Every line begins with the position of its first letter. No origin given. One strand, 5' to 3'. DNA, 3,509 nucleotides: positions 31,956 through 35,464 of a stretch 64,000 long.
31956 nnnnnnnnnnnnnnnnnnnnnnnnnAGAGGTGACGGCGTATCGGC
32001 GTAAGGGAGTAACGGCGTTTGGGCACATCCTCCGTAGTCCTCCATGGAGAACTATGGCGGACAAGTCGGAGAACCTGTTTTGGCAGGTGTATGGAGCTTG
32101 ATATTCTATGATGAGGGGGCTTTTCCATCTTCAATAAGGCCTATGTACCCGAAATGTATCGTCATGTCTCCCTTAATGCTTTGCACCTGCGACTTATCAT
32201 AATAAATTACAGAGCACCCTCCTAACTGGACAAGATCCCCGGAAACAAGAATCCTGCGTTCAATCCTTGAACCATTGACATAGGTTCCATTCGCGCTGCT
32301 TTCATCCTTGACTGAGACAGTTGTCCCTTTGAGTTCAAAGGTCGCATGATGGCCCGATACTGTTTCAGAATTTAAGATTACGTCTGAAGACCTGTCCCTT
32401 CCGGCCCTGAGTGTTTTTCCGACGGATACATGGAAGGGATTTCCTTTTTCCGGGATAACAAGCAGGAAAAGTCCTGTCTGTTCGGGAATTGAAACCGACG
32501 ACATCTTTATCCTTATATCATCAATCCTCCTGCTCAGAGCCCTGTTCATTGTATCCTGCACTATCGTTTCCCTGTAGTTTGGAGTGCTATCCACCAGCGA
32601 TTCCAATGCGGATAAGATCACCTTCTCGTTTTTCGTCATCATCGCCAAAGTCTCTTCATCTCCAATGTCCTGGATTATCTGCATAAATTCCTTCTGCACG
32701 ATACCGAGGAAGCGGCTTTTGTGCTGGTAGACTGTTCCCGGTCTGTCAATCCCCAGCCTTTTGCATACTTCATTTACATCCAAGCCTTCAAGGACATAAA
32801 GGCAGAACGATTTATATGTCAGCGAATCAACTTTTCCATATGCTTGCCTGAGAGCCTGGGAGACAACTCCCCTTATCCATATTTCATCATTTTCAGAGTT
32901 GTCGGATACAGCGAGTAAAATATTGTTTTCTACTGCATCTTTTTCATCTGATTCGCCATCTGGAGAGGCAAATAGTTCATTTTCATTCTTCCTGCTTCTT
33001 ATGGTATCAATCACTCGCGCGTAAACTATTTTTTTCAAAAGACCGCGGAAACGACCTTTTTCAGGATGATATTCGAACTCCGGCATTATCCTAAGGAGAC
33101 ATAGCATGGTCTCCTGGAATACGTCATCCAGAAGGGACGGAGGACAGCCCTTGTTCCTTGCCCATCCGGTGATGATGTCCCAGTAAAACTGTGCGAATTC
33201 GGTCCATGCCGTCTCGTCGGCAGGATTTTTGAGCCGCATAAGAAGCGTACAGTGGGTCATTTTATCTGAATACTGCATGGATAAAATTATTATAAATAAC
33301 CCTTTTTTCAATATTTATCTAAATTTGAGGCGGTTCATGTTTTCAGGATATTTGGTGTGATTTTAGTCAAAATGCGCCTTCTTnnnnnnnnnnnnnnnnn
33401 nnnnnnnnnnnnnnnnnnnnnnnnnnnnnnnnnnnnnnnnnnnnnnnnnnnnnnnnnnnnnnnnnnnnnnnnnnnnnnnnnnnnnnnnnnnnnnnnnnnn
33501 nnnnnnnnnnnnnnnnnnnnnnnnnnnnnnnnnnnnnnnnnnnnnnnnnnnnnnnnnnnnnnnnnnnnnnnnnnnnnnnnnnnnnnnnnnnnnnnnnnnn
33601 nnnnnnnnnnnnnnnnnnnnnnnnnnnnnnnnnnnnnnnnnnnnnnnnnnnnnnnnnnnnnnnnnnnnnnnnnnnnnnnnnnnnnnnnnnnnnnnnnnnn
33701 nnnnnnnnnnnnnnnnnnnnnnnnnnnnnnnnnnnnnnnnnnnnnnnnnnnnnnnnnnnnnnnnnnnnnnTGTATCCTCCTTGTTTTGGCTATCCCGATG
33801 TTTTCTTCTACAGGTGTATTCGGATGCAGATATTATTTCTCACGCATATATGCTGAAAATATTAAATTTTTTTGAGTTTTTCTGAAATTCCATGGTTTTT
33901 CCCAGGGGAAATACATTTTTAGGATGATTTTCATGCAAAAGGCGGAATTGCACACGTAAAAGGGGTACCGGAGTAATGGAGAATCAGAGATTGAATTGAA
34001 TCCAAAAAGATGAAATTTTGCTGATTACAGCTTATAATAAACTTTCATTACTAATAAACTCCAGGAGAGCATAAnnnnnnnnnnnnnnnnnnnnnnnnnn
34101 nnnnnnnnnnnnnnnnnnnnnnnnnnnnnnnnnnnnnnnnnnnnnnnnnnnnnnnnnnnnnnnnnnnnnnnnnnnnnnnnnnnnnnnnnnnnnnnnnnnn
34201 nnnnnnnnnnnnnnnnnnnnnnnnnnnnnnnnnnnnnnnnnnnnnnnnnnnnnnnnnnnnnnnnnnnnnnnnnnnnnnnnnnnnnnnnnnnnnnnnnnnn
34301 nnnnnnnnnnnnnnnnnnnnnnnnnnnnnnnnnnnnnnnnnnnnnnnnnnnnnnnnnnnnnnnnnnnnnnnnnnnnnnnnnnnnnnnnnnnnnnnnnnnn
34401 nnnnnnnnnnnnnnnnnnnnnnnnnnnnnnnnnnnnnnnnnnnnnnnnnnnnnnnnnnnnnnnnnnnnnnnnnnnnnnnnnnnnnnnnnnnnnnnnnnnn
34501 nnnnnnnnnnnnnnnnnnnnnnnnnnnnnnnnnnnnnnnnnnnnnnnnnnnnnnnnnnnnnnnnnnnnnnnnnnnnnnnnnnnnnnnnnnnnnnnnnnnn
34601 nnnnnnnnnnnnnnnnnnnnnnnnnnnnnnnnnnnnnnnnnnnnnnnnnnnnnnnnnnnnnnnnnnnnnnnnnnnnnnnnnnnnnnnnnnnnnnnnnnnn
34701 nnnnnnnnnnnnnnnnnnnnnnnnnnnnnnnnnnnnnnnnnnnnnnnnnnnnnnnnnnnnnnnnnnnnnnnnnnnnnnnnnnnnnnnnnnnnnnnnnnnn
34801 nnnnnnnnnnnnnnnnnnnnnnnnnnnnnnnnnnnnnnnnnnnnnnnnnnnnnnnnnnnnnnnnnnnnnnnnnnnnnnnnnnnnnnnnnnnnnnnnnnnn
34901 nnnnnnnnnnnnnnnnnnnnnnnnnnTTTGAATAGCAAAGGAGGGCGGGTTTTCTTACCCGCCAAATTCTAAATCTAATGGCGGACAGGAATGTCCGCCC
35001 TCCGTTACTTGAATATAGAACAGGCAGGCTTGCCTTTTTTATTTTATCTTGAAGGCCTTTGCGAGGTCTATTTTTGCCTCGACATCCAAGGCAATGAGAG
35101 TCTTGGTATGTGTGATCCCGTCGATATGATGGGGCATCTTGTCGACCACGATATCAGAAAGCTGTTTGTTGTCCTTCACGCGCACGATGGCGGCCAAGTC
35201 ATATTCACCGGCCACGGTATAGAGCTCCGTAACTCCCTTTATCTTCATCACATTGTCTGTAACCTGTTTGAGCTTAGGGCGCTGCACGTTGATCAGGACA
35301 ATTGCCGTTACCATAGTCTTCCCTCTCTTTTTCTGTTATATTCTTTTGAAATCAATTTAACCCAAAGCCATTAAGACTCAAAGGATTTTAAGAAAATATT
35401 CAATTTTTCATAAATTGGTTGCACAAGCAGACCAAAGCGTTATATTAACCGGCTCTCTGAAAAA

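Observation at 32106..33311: Sigma-70/ECF-like factor with a C-terminal FHA domain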

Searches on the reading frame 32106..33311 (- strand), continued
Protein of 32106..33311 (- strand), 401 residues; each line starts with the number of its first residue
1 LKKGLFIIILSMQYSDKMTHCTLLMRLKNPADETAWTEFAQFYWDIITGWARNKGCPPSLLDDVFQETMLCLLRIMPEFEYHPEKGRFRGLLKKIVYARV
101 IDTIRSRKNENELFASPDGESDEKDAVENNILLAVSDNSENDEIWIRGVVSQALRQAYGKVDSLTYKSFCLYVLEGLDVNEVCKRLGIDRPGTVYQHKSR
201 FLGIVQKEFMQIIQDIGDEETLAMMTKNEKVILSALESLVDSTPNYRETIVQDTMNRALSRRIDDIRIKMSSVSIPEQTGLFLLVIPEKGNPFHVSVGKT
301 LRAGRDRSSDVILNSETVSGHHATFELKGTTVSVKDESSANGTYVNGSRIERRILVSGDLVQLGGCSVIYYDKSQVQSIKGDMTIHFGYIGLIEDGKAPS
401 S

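Call 98: find_homologous_proteins(query=A5, max_evalue=1e-8)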
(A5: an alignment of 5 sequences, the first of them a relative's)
Query A5 (5 sequences) (149 aa, profile of the alignment): 579 proteins with E <= 1e-8 among 5101 candidates; the best 120 are listed.
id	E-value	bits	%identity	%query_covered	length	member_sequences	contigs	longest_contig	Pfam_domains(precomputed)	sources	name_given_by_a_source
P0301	2.7e-55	204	100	100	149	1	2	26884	PF00498.32,PF16697.11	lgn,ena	-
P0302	6.2e-55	203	36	50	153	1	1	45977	PF00498.32,PF16697.11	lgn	-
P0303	4.5e-51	191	30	80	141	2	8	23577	PF00498.32,PF16697.11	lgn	-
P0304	3.9e-49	184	30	63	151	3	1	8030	PF00498.32,PF16697.11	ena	-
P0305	8.1e-40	154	60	88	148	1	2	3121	PF00498.32,PF16697.11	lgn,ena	-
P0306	1.1e-39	154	31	77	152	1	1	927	PF00498.32,PF16697.11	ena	-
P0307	5.0e-39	152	32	48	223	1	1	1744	PF00498.32,PF16697.11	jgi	jgi:pSer/pThr/pTyr-binding forkhead associated (FHA) protein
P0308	1.0e-38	150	29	87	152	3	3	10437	PF00498.32,PF16697.11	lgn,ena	-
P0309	1.1e-33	134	44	95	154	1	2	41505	PF00498.32,PF16697.11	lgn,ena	-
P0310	1.9e-33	133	31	66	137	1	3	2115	PF00498.32,PF16697.11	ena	-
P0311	1.0e-32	131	31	57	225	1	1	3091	PF00498.32,PF16697.11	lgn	-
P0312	4.2e-32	129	33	57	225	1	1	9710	PF00498.32,PF16697.11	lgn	-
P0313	5.1e-32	129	33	57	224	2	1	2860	PF00498.32,PF16697.11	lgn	-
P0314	1.9e-31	127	43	48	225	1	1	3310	PF00498.32,PF16697.11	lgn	-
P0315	2.7e-31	126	35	48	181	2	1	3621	PF00498.32,PF16697.11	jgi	jgi:pSer/pThr/pTyr-binding forkhead associated (FHA) protein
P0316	3.2e-31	126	35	46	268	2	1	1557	PF00498.32,PF16697.11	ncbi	-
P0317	1.1e-30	124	25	64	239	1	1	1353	PF00498.32,PF16697.11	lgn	-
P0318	5.2e-30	122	36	58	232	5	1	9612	PF00498.32,PF16697.11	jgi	jgi:pSer/pThr/pTyr-binding forkhead associated (FHA) protein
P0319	2.6e-28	117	34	48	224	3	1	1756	PF00498.32,PF16697.11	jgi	-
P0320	1.5e-27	114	38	46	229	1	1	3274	PF00498.32,PF16697.11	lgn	-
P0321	2.3e-27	114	39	47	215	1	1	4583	PF00498.32,PF16697.11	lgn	-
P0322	9.8e-27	112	30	51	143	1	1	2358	PF00498.32,PF16697.11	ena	-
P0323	5.3e-26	109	35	52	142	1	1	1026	PF00498.32,PF16697.11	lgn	-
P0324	1.7e-25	108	36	48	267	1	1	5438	PF00498.32,PF16697.11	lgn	-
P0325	2.9e-25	107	30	61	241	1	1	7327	PF00498.32,PF16697.11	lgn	-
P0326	6.4e-25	106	31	46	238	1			PF00498.32,PF16697.11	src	-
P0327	7.2e-23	99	34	50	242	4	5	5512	PF00498.32,PF16697.11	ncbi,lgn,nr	ncbi:MAG: FHA domain-containing protein [Planctomycetota bacterium]|nr:FHA domain-containing protein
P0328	3.3e-22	97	34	58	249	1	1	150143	PF00498.32,PF16697.11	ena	-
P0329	6.6e-22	96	39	40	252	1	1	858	PF00498.32,PF16697.11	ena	-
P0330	9.1e-22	96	37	49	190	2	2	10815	PF00498.32,PF16697.11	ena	-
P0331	2.3e-21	94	36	54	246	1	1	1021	PF00498.32,PF16697.11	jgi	jgi:FHA domain-containing protein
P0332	2.5e-20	91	33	59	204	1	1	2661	PF00498.32,PF16697.11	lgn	-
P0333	3.9e-20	90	34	52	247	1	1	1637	PF00498.32,PF16697.11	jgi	jgi:pSer/pThr/pTyr-binding forkhead associated (FHA) protein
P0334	4.4e-20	90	30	59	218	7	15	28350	PF00498.32,PF16697.11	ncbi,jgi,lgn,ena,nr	ncbi:MAG: FHA domain-containing protein [Burkholderiales bacterium]|nr:FHA domain-containing protein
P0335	4.7e-20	90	35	46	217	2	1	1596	PF00498.32,PF16697.11,PF12401.14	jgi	-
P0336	6.6e-20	89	37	51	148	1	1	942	PF00498.32,PF16697.11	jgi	jgi:hypothetical protein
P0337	7.3e-20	89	32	59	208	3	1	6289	PF00498.32,PF16697.11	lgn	-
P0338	8.2e-20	89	32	50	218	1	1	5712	PF00498.32,PF16697.11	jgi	-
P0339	1.5e-19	88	31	60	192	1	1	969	PF00498.32,PF16697.11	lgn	-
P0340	1.8e-19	88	34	59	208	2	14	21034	PF00498.32,PF16697.11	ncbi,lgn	-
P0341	2.2e-19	88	29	48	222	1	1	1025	PF00498.32,PF16697.11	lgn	-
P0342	2.5e-19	88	32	60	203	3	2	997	PF00498.32,PF16697.11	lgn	-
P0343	2.5e-19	88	34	60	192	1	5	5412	PF00498.32,PF16697.11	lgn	-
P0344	4.2e-19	87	32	62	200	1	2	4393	PF00498.32,PF16697.11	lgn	-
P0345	4.2e-19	87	32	62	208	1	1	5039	PF00498.32,PF16697.11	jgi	-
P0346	4.2e-19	87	32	62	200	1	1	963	PF00498.32,PF16697.11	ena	-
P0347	4.3e-19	87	32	62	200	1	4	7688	PF00498.32,PF16697.11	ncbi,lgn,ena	-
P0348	4.3e-19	87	32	49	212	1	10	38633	PF00498.32,PF16697.11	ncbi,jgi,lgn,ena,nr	ncbi:MAG TPA: FHA domain-containing protein [Burkholderiaceae bacterium]|jgi:hypothetical protein|nr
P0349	4.4e-19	87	32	49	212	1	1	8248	PF00498.32,PF16697.11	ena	-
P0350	4.5e-19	87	32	49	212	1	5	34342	PF00498.32,PF16697.11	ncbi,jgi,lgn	jgi:hypothetical protein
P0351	4.9e-19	87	32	49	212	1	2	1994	PF00498.32,PF16697.11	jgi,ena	-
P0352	5.3e-19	87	32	49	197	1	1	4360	PF00498.32,PF16697.11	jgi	-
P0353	5.5e-19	87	32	49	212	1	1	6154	PF00498.32,PF16697.11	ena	-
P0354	5.5e-19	87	34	62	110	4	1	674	PF00498.32,PF16697.11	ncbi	-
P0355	5.6e-19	86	32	49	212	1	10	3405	PF00498.32,PF16697.11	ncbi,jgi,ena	-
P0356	6.1e-19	86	37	46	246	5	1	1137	PF00498.32,PF16697.11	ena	-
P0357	6.5e-19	86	32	60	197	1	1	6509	PF00498.32,PF16697.11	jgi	jgi:pSer/pThr/pTyr-binding forkhead associated (FHA) protein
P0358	7.9e-19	86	35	46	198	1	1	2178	PF00498.32,PF16697.11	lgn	-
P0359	8.0e-19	86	31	60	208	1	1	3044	PF00498.32,PF16697.11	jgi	jgi:pSer/pThr/pTyr-binding forkhead associated (FHA) protein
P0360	8.1e-19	86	33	49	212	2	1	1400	PF00498.32,PF16697.11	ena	-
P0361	9.4e-19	86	33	49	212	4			PF00498.32,PF16697.11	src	-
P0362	9.7e-19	86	30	60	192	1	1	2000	PF00498.32,PF16697.11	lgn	-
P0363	1.0e-18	86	32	46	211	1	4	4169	PF13275.12,PF00498.32,PF16697.11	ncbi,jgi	jgi:ribosome-associated protein YbcJ (S4-like RNA binding protein)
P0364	1.2e-18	85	36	46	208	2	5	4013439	PF00498.32,PF16697.11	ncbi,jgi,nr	ncbi:MAG: FHA domain-containing protein [Burkholderiaceae bacterium]|jgi:predicted component of type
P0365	1.3e-18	85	34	59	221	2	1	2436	PF00498.32,PF16697.11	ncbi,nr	ncbi:MAG: FHA domain-containing protein [Burkholderiaceae bacterium]|nr:FHA domain-containing protei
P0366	1.4e-18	85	30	59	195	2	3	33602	PF00498.32,PF16697.11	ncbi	-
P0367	1.4e-18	85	33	49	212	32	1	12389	PF00498.32,PF16697.11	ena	-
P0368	1.5e-18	85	32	60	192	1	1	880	PF00498.32,PF16697.11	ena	-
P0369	1.5e-18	85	42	59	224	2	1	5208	PF00498.32,PF16697.11,PF00486.35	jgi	-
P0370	1.6e-18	85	29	46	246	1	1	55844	PF00498.32,PF16697.11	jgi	jgi:pSer/pThr/pTyr-binding forkhead associated (FHA) protein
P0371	1.6e-18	85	32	59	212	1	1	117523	PF00498.32,PF16697.11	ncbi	-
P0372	1.7e-18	85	34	59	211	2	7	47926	PF00498.32,PF16697.11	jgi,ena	jgi:pSer/pThr/pTyr-binding forkhead associated (FHA) protein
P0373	1.8e-18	85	42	49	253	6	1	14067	PF00498.32,PF16697.11,PF12401.14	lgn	-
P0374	1.8e-18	85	33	60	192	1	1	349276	PF00498.32,PF16697.11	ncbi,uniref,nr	ncbi:FHA domain-containing protein [Duganella sp. FT134W]|uniref:FHA domain-containing protein n=1 T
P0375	2.1e-18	85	33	49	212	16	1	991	PF00498.32,PF16697.11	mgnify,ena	mgnify:CR=1 FL=1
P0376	2.4e-18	84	33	60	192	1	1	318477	PF00498.32,PF16697.11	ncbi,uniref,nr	ncbi:FHA domain-containing protein [Duganella levis]|uniref:FHA domain-containing protein n=1 Tax=Du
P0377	2.5e-18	84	31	60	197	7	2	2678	PF00498.32,PF16697.11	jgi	jgi:pSer/pThr/pTyr-binding forkhead associated (FHA) protein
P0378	2.6e-18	84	29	63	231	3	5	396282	PF00498.32,PF16697.11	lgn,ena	-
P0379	2.7e-18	84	36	51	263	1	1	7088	PF00498.32,PF16697.11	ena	-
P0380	2.9e-18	84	31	65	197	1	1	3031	PF00498.32,PF16697.11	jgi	jgi:pSer/pThr/pTyr-binding forkhead associated (FHA) protein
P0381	3.1e-18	84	37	46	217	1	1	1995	PF00498.32,PF16697.11,PF12401.14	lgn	-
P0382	3.2e-18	84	33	49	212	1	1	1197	PF00498.32,PF16697.11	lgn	-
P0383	3.2e-18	84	33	60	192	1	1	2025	PF00498.32,PF16697.11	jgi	jgi:pSer/pThr/pTyr-binding forkhead associated (FHA) protein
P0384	3.8e-18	84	31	65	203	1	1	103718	PF00498.32,PF16697.11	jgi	jgi:pSer/pThr/pTyr-binding forkhead associated (FHA) protein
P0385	4.0e-18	84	35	46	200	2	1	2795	PF00498.32,PF16697.11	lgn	-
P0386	4.1e-18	84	32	59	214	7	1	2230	PF00498.32,PF16697.11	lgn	-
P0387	4.2e-18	84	31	65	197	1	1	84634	PF00498.32,PF16697.11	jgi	jgi:pSer/pThr/pTyr-binding forkhead associated (FHA) protein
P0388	4.5e-18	84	29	60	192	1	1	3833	PF00498.32,PF16697.11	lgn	-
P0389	4.7e-18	83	32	59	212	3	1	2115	PF00498.32,PF16697.11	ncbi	-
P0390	4.9e-18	83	30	60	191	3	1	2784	PF00498.32,PF16697.11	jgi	-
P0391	5.1e-18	83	33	52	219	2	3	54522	PF00498.32,PF16697.11,PF12401.14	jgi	jgi:hypothetical protein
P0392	5.1e-18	83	31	65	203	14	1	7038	PF00498.32,PF16697.11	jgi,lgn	jgi:pSer/pThr/pTyr-binding forkhead associated (FHA) protein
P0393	5.4e-18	83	30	50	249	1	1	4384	PF00498.32,PF16697.11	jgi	jgi:hypothetical protein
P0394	5.8e-18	83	30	59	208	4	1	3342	PF00498.32,PF16697.11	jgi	jgi:hypothetical protein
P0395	6.0e-18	83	31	62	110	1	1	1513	PF00498.32,PF16697.11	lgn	-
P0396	6.0e-18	83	33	62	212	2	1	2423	PF00498.32,PF16697.11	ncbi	-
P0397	6.3e-18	83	32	46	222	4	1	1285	PF00498.32,PF16697.11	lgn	-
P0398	6.3e-18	83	32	59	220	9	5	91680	PF00498.32,PF16697.11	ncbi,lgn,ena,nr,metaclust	ncbi:MAG: hypothetical protein ABS56_14605 [Lautropia sp. SCN 69-89]|nr:MAG: hypothetical protein AB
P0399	6.6e-18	83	40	50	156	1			PF00498.32,PF16697.11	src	-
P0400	6.6e-18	83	34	60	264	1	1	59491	PF00498.32,PF16697.11,PF12401.14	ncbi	-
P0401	6.6e-18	83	27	44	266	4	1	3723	PF00498.32,PF16697.11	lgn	-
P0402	7.5e-18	83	32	48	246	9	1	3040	PF00498.32,PF16697.11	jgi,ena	-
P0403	9.8e-18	82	40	60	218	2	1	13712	PF00498.32,PF16697.11,PF00486.35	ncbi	ncbi:MAG: FHA domain-containing protein [Anaerolineae bacterium]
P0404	1.2e-17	82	32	60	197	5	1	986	PF00498.32,PF16697.11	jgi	jgi:pSer/pThr/pTyr-binding forkhead associated (FHA) protein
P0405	1.3e-17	82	36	59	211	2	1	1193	PF00498.32,PF16697.11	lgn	-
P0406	1.7e-17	82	38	60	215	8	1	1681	PF00498.32,PF16697.11,PF00486.35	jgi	jgi:DNA-binding winged helix-turn-helix (wHTH) protein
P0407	2.0e-17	81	37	52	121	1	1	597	PF00498.32,PF16697.11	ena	-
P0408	2.3e-17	81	31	56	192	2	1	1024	PF00498.32,PF16697.11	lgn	-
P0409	2.3e-17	81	31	56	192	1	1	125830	PF00498.32,PF16697.11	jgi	jgi:pSer/pThr/pTyr-binding forkhead associated (FHA) protein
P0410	2.4e-17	81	37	46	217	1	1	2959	PF00498.32,PF16697.11,PF12401.14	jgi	jgi:hypothetical protein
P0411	2.4e-17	81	38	48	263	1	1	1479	PF12538.14,PF00498.32,PF16697.11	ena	-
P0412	2.5e-17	81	37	46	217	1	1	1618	PF00498.32,PF16697.11,PF12401.14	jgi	jgi:hypothetical protein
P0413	2.9e-17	81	31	60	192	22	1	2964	PF00498.32,PF16697.11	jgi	jgi:pSer/pThr/pTyr-binding forkhead associated (FHA) protein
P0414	3.4e-17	81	36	58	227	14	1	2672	PF00498.32,PF16697.11,PF00486.35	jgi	jgi:pSer/pThr/pTyr-binding forkhead associated (FHA) protein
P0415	4.5e-17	80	34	65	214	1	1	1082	PF00498.32,PF16697.11,PF00486.35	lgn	-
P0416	4.9e-17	80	34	47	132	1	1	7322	PF00498.32,PF16697.11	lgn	-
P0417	5.0e-17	80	36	50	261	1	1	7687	PF00498.32,PF16697.11,PF12401.14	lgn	-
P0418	5.8e-17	80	34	48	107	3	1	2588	PF00498.32,PF16697.11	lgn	-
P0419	6.6e-17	80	38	60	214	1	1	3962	PF00498.32,PF16697.11,PF00486.35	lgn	-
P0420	6.6e-17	80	38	60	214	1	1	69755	PF00498.32,PF16697.11,PF00486.35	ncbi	ncbi:MAG: FHA domain-containing protein [Anaerolineae bacterium]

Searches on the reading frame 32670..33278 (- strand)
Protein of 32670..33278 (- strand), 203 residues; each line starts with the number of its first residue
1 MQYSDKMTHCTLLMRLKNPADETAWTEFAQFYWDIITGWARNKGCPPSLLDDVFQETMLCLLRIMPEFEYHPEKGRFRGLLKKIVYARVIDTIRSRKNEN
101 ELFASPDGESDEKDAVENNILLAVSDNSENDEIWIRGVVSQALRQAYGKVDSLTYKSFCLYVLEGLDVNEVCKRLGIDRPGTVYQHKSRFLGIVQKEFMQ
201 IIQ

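Call 25: search_solved_structures(query=window:32670-33278:-, max_evalue=1, show_alignments=3)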
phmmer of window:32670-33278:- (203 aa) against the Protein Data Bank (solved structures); distinct sequences matched with E-value up to 1: 2.
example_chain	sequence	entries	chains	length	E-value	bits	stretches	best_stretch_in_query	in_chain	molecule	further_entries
2q1z_A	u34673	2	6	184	0.0022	21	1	4-117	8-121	RpoE, ECF SigE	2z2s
4cxf_A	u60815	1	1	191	0.57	13.1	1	36-107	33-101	RNA POLYMERASE SIGMA FACTOR CNRH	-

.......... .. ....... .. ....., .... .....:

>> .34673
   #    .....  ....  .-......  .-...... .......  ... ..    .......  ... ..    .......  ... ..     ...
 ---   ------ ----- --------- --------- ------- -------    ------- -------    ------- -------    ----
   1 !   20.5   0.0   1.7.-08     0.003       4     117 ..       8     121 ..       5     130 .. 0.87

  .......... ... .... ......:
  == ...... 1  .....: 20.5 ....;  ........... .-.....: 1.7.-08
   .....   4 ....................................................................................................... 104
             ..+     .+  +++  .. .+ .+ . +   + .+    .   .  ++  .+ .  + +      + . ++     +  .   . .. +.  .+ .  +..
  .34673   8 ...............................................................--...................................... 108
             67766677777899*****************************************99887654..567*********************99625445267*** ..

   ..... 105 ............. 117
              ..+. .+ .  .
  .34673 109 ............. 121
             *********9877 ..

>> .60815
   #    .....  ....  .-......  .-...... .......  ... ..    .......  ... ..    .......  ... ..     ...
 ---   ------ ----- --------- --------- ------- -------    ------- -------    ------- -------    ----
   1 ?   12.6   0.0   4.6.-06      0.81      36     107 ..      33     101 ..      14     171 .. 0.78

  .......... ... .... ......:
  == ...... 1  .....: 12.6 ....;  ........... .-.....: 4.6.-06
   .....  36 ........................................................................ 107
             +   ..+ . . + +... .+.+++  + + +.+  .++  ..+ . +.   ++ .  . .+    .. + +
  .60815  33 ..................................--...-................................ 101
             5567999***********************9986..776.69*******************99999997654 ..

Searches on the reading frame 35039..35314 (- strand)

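Call 7: search_protein_families(library=pfam, proteins=[window:35039-35314:-], max_evalue=0.001)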
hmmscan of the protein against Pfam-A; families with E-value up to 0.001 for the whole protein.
window:35039-35314:- (91 aa): 1 family
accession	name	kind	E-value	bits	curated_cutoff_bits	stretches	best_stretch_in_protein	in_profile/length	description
PF01037.27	AsnC_trans_reg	-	6.6e-15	55.2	25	1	6-76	1-71/73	Lrp/AsnC ligand binding domain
